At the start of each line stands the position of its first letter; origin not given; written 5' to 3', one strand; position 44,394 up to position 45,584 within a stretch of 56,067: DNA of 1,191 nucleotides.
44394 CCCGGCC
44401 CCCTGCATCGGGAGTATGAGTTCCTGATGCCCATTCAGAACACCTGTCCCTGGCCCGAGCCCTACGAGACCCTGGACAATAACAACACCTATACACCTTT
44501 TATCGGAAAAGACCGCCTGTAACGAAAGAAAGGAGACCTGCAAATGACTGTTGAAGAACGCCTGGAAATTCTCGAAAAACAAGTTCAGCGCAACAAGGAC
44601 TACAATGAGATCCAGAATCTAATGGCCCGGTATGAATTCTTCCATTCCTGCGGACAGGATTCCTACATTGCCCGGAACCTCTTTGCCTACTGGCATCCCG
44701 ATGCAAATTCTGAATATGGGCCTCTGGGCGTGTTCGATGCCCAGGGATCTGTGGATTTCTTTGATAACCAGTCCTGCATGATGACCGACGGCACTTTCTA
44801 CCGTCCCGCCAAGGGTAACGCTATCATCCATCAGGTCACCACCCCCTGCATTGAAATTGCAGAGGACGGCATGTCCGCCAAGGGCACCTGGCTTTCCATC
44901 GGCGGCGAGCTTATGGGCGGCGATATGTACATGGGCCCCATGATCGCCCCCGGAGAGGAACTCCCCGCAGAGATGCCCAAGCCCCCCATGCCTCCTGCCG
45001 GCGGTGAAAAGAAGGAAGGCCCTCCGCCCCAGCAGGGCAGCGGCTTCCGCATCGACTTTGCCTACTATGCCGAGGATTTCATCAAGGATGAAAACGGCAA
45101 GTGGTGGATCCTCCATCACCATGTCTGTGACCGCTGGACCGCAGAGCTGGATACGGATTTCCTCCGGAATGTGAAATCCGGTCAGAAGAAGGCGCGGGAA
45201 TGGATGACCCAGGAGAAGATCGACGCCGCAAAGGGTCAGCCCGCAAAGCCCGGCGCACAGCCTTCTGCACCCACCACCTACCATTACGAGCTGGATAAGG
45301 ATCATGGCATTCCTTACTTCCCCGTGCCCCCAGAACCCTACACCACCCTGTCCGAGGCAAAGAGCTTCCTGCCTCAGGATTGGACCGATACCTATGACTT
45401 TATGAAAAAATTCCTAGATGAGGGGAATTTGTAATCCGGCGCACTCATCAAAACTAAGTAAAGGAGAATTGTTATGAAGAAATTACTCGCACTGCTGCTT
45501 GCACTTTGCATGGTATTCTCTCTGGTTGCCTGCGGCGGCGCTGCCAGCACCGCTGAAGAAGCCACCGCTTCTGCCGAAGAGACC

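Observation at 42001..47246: Cassette copy 2: A-B-C plus a fourth BaiE-like NTF2 gene and a binding lipoprotein, behind a near-consensus promoter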

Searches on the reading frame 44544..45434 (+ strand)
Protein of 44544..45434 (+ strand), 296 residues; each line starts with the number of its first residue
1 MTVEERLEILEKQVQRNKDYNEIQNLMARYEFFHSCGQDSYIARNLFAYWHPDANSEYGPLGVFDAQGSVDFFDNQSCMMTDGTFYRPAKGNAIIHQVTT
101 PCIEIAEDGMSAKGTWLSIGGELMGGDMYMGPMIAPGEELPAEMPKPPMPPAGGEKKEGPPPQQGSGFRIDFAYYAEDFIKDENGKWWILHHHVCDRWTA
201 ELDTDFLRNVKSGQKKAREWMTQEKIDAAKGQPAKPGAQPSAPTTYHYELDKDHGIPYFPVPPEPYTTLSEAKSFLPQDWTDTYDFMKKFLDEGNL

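Call 5: search_protein_families(library=pfam, proteins=[window:44544-45434:+], max_evalue=0.01)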
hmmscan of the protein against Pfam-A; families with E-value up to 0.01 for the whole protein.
window:44544-45434:+ (296 aa): 2 families
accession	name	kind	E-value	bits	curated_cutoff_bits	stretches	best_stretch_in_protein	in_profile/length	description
PF13577.12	SnoaL_4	-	7.1e-05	23.2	24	1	18-189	4-122/126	SnoaL-like domain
PF11471.13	Sugarporin_N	-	0.0025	18.5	25.7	1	2-18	1-17/31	Maltoporin periplasmic N-terminal extension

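Call 9: search_protein_families(library=ncbifam, proteins=[window:44544-45434:+], max_evalue=0.01)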
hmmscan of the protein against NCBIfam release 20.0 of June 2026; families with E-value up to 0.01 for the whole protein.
window:44544-45434:+ (296 aa): 0 families

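Call 11: search_solved_structures(query=window:44544-45434:+, max_evalue=1)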
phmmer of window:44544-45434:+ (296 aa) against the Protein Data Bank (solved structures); distinct sequences matched with E-value up to 1: 4.
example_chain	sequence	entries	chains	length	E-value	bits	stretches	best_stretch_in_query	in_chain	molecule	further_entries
4l8o_A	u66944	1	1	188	0.0042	20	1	1-30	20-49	Bile acid 7a-dehydratase, BaiE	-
8abv_A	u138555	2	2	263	0.011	18.7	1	3-119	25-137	SnoaL-like domain-containing protein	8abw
4leh_A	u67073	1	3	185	0.25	14.2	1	1-30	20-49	Bile acid 7-alpha dehydratase, BaiE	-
4l8p_A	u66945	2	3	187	0.55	13.1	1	1-30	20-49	Bile acid 7a-dehydratase, BaiE | Bile acid 7-alpha dehydratase, BaiE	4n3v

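Call 17: find_homologous_proteins(query=window:44544-45434:+, max_evalue=0.001)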
Query window:44544-45434:+ (296 aa): 5 proteins with E <= 0.001 among 252 candidates.
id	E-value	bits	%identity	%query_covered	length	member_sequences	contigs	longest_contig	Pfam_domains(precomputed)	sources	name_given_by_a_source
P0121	6.8e-183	626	86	100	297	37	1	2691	-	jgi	jgi:hypothetical protein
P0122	7.2e-175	599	86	99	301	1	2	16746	-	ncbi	-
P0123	1.0e-173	595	82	99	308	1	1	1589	-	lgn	-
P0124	2.3e-172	591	80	99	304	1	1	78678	-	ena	-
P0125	9.7e-127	441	96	66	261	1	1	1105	-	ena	-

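Call 18: find_encoding_contigs(protein=P0124, flank=10000, max_places=3)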
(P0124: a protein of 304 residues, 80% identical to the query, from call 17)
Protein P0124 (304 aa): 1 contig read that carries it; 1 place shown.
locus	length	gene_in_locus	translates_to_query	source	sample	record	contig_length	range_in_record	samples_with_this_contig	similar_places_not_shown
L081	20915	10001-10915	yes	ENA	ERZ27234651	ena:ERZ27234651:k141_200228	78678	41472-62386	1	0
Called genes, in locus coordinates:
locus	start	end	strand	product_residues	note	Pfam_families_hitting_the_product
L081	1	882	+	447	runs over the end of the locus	PF03023:MurJ, PF01554:MatE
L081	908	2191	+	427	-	PF00349:Hexokinase_1, PF03727:Hexokinase_2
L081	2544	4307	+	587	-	PF07973:tRNA_SAD, PF00587:tRNA-synt_2b, PF03129:HGTP_anticodon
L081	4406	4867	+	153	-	PF01590:GAF, PF13185:GAF_2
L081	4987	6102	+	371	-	PF02615:Ldh_2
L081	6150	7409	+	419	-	PF00165:HTH_AraC (faint), PF12833:HTH_18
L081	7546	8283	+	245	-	PF13577:SnoaL_4 (weak)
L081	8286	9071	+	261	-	PF13577:SnoaL_4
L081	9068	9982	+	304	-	-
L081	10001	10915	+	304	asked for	-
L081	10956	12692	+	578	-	-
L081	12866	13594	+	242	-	-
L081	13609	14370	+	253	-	PF13577:SnoaL_4 (weak)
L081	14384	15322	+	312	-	-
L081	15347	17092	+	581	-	-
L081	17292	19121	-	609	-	PF01547:SBP_bac_1, PF13416:SBP_bac_8 (weak)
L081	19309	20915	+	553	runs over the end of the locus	PF11187:Mbeg1-like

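Call 19: find_encoding_contigs(protein=P0122, flank=10000, max_places=3)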
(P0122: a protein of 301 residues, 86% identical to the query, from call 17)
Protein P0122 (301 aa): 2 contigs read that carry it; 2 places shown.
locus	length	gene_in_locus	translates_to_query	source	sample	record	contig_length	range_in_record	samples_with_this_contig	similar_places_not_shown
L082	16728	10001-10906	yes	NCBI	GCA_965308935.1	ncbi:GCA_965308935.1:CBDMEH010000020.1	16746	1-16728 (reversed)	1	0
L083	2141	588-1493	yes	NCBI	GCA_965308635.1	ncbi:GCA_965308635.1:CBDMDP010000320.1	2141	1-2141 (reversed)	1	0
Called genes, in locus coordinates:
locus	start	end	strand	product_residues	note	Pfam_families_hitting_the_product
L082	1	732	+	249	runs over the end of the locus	?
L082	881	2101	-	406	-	PF00108:Thiolase_N, PF02803:Thiolase_C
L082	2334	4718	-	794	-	PF17854:FtsK_alpha, PF01580:FtsK_SpoIIIE, PF09397:FtsK_gamma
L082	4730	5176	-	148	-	-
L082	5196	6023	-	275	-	PF02673:BacA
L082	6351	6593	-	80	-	PF03840:SecG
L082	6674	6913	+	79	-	-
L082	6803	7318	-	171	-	PF01661:Macro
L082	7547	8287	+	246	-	PF13577:SnoaL_4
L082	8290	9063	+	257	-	PF13577:SnoaL_4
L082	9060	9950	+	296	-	-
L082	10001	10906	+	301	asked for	-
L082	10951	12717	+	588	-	-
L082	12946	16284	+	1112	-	-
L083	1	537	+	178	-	?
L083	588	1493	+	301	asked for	-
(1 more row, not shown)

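Call 38: search_protein_representatives(alignment_id=A2)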
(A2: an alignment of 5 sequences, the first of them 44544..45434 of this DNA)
Query: 5 sequences, 300 profile positions. Proteins with E-value up to 0.001 (for the whole library): 268; up to 1e-10: 47; up to 1e-30: 3. The best 150 are listed.
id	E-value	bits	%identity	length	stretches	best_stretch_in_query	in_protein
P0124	1.7e-195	665.0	-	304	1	1-299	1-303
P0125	2.8e-116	404.9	-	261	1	102-299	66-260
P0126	2.3e-44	168.8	-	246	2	5-127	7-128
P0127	2.9e-29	119.2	-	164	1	1-127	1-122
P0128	2.8e-25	106.2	-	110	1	1-114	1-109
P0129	1.1e-18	84.5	-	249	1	4-277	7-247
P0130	1.0e-17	81.3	-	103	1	40-125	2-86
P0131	3.0e-17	79.8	-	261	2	4-122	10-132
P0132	3.1e-17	79.8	-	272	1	3-223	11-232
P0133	3.2e-17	79.7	-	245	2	3-121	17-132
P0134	9.4e-16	74.9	-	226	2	5-125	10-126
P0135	1.1e-15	74.7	-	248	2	5-128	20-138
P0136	3.0e-15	73.2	-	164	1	3-125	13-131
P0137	4.9e-15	72.5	-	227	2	2-120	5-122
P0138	6.4e-15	72.1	-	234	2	9-120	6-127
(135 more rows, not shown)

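Call 41: search_solved_structures(query=A2, max_evalue=5, show_alignments=5)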
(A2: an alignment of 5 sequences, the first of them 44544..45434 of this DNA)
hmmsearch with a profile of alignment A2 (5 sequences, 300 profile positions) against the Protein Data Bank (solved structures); distinct sequences matched with E-value up to 5: 5.
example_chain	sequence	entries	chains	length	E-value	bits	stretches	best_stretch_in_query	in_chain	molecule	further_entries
4l8o_A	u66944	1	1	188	0.001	22.2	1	1-30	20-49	Bile acid 7a-dehydratase, BaiE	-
4leh_A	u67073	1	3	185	0.014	18.4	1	1-30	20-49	Bile acid 7-alpha dehydratase, BaiE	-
8abv_A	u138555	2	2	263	0.028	17.5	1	3-119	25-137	SnoaL-like domain-containing protein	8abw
4l8p_A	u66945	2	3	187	0.045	16.8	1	1-30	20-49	Bile acid 7a-dehydratase, BaiE | Bile acid 7-alpha dehydratase, BaiE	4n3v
8abt_A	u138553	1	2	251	0.26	14.3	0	4-119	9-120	SnoaL-like domain-containing protein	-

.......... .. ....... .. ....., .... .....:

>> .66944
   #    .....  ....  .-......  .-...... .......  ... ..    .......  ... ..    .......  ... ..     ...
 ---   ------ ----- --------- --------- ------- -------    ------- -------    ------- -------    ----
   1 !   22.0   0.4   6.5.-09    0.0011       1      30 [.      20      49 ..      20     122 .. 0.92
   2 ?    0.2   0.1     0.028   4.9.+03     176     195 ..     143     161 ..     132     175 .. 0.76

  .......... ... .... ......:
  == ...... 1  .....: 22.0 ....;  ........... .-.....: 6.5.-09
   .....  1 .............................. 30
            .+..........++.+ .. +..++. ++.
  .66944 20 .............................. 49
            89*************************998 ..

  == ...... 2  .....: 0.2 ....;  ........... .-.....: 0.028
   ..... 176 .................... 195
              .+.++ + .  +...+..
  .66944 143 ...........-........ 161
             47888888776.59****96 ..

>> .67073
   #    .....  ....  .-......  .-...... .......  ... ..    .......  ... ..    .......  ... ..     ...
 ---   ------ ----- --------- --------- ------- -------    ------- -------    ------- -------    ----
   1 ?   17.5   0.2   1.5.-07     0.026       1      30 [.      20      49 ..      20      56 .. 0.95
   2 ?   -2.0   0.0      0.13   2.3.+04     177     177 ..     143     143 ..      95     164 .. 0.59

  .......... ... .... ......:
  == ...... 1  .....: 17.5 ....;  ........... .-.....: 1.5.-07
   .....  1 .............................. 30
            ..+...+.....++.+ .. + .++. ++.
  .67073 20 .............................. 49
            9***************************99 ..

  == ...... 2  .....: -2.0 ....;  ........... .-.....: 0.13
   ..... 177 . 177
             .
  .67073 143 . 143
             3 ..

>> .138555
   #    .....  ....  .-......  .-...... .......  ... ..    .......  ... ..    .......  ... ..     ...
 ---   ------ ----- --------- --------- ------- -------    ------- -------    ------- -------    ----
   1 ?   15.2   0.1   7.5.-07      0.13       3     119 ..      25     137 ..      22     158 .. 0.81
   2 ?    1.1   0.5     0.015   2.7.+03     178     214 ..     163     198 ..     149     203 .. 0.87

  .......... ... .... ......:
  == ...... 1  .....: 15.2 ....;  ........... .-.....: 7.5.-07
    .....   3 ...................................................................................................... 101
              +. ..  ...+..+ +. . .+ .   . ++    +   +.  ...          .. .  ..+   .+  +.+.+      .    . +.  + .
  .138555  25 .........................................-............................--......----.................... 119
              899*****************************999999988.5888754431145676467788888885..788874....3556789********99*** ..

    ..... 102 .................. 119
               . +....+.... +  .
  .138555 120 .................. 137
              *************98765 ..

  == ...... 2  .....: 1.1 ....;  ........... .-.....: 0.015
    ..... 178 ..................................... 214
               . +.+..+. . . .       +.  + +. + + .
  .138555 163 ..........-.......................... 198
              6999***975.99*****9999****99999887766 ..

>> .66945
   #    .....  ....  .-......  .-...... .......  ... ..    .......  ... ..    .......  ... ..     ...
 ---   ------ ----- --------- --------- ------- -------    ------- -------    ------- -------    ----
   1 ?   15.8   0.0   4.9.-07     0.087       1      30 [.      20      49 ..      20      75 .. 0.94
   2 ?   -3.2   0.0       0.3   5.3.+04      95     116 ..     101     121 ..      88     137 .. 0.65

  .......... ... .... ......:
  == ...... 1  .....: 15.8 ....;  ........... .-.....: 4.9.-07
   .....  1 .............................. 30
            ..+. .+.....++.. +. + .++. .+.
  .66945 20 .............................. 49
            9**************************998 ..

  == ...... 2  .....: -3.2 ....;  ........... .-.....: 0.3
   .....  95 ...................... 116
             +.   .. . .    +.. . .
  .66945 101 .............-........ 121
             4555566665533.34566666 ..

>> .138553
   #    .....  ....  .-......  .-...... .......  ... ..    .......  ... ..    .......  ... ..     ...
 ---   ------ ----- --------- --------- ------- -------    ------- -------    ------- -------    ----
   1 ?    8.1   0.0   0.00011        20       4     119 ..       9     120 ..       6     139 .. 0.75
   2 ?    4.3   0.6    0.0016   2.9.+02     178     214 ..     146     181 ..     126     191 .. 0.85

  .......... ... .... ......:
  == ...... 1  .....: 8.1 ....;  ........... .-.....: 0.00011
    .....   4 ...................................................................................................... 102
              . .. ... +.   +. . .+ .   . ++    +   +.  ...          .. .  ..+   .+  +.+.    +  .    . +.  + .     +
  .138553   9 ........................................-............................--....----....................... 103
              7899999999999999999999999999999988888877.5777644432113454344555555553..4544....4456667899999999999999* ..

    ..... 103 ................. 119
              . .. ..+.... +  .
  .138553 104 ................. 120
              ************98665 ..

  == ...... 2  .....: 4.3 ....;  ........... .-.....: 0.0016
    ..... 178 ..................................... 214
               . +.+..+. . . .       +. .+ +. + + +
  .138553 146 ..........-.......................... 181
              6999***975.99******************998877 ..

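Call 53: find_encoding_contigs(protein=window:44544-45434:+, flank=10000, max_places=4)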
Protein window:44544-45434:+ (296 aa): 1 contig read that carries it; 1 place shown.
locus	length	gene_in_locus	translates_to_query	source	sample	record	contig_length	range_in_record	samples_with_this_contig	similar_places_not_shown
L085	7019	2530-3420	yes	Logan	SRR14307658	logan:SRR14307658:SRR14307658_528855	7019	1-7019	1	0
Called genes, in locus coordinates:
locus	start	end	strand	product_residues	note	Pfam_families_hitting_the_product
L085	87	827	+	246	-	PF13577:SnoaL_4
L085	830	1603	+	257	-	PF13577:SnoaL_4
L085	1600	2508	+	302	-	-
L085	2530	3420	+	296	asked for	-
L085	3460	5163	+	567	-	-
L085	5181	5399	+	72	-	-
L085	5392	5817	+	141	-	PF00903:Glyoxalase, PF13669:Glyoxalase_4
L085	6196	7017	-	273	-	?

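Call 57: predict_structure(alignment_id=A3)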
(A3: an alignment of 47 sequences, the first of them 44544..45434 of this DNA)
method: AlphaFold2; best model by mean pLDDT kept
length: 296 residues; sequences in the alignment: 47
mean_pLDDT: 83.8   pTM: 0.82
mean pLDDT of the five models: 83.8, 83.2, 82.1, 81.9, 81.9
residues with pLDDT >= 90: 144; 70-90: 93; 50-70: 50; < 50: 9
segments of 3 or more residues with pLDDT < 50: 281-283
pLDDT, mean of each block of 10 residues (from residue 1): 96 98 98 93 95 93 93 88 79 92 98 97 74 71 65 55 64 96 98 92 82 77 89 76 87 83 94 68 53 62
secondary structure, 60 per line:
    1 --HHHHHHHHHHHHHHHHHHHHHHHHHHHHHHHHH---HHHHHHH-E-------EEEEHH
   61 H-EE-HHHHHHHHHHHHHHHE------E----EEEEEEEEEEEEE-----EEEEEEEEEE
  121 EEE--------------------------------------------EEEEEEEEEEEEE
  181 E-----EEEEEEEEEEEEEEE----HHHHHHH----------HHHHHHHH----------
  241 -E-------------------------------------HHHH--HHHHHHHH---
elements in order: H3-35 H39-45 E55-58 H66-80 E93-105 E111-123 E168-181 E187-201 H206-212 H223-230 H280-283 H286-293

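Call 60: fold_search(model_id=the predicted structure, library=pdb)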
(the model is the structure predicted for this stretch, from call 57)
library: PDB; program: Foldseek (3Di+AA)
matches with E <= 10: 796; with E <= 0.001: 102
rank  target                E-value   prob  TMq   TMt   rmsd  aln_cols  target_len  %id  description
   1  8abt_B                1.6e-11  1.00  0.54  0.66   4.8       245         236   20  Crystal structure of NaLdpA in complex with the product analog Resveratrol (released 2023-02-01)
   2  8abv                  2.5e-11  1.00  0.50  0.60   4.8       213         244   23  Crystal structure of SpLdpA in complex with erythro-DGPD (released 2023-02-01)
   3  8abu_C                3.8e-11  1.00  0.57  0.71   5.7       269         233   18  Crystal structure of NaLdpA mutant H97Q in complex with erythro-DGPD (released 2023-02-01)
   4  8abt_A                4.0e-11  1.00  0.56  0.69   7.4       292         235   18  Crystal structure of NaLdpA in complex with the product analog Resveratrol (released 2023-02-01)
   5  8abu_B                4.5e-11  1.00  0.53  0.64   4.2       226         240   19  Crystal structure of NaLdpA mutant H97Q in complex with erythro-DGPD (released 2023-02-01)
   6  8abw                  6.1e-11  1.00  0.48  0.59   4.4       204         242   24  Crystal structure of SpLdpA in complex with threo-DGPD (released 2023-02-01)
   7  8abu_A                2.4e-10  1.00  0.49  0.61   4.1       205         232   21  Crystal structure of NaLdpA mutant H97Q in complex with erythro-DGPD (released 2023-02-01)
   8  4leh_A                1.1e-07  1.00  0.44  0.74   4.2       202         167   20  Crystal structure of a bile-acid 7-alpha dehydratase (CLOSCI_03134) from Clostridium scindens ATCC 35704 at 2.90 A res (released 2013-08-21)
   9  4l8o                  1.5e-07  1.00  0.41  0.71   5.1       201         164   20  Crystal structure of a bile-acid 7-alpha dehydratase (CLOHYLEM_06634) from Clostridium hylemonae DSM 15053 at 2.20 A res (released 2013-08-21)
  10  3ef8_A                1.9e-07  1.00  0.40  0.77   5.6       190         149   11  Crystal structure of Putative Scytalone Dehydratase (YP_496742.1) from NOVOSPHINGOBIUM AROMATICIVORANS DSM 12444 at 1. (released 2008-09-30)
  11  4l8p                  6.1e-07  1.00  0.44  0.75   4.1       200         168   20  Crystal structure of a bile-acid 7-alpha dehydratase (CLOHIR_00079) from Clostridium hiranonis DSM 13275 at 1.60 A resol (released 2013-08-21)
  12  3a76_B                1.6e-06  1.00  0.39  0.72   4.1       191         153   15  The crystal structure of LinA (released 2010-09-15)
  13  6w54                  8.0e-06  1.00  0.38  0.49   6.5       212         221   10  Crystal Structure of Gallic Acid Decarboxylase from Arxula adeninivorans (released 2021-02-17)
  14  5kvb                  8.5e-06  1.00  0.40  0.77   3.9       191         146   14  The crystal structure of hexachlorocyclohexane dehydrochlorinase LinA-type3 from Novosphingobium barchaimii LL02 (released 2017-07-19)
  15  5bka_F                9.0e-06  1.00  0.33  0.69   6.7       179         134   11  2.1 Angstrom structure of ActVI-ORFA from Streptomyces Coelicolor (released 2020-06-03)
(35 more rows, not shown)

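Call 65: find_related_loci(query=A4, collection=metagenome_contigs, flank=6000)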
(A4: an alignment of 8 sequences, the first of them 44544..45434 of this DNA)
Query A4 (296 aa) in metagenome_contigs; peptide patterns used: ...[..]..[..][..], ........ (x = any residue, [..] = any of these).
362 stretches matched a pattern; 38 encode a relative of the query (tblastn E <= 1e-3); 38 distinct loci.
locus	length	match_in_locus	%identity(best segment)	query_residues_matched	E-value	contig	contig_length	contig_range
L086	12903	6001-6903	80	1-293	2e-161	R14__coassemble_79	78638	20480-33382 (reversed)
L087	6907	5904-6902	95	1-195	8e-91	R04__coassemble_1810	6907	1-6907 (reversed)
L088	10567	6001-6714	39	1-272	4e-48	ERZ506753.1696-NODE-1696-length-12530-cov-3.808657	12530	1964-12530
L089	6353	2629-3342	39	1-272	7e-48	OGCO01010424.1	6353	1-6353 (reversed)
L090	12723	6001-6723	38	1-275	2e-46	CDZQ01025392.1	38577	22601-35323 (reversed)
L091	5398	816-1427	41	14-248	2e-42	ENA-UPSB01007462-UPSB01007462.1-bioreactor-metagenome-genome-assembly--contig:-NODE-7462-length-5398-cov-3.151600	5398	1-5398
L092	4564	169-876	35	10-275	1e-41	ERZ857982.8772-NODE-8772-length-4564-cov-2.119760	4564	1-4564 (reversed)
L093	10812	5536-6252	37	7-275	6e-40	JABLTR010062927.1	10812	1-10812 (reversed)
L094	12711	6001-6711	36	1-271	3e-39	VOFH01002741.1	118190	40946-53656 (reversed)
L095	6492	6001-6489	40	2-198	3e-37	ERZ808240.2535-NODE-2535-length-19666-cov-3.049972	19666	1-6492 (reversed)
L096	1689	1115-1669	39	1-227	1e-36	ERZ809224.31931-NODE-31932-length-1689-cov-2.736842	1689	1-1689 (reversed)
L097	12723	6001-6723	37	1-275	8e-46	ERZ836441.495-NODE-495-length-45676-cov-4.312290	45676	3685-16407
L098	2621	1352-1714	46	1-126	4e-29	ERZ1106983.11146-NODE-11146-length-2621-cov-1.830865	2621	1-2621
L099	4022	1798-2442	26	10-275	5e-18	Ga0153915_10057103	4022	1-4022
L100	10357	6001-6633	27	10-275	6e-18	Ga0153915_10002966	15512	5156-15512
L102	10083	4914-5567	26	10-276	4e-17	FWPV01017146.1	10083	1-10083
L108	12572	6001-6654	28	10-291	5e-16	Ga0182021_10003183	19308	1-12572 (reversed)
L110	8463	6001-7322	25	10-276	7e-16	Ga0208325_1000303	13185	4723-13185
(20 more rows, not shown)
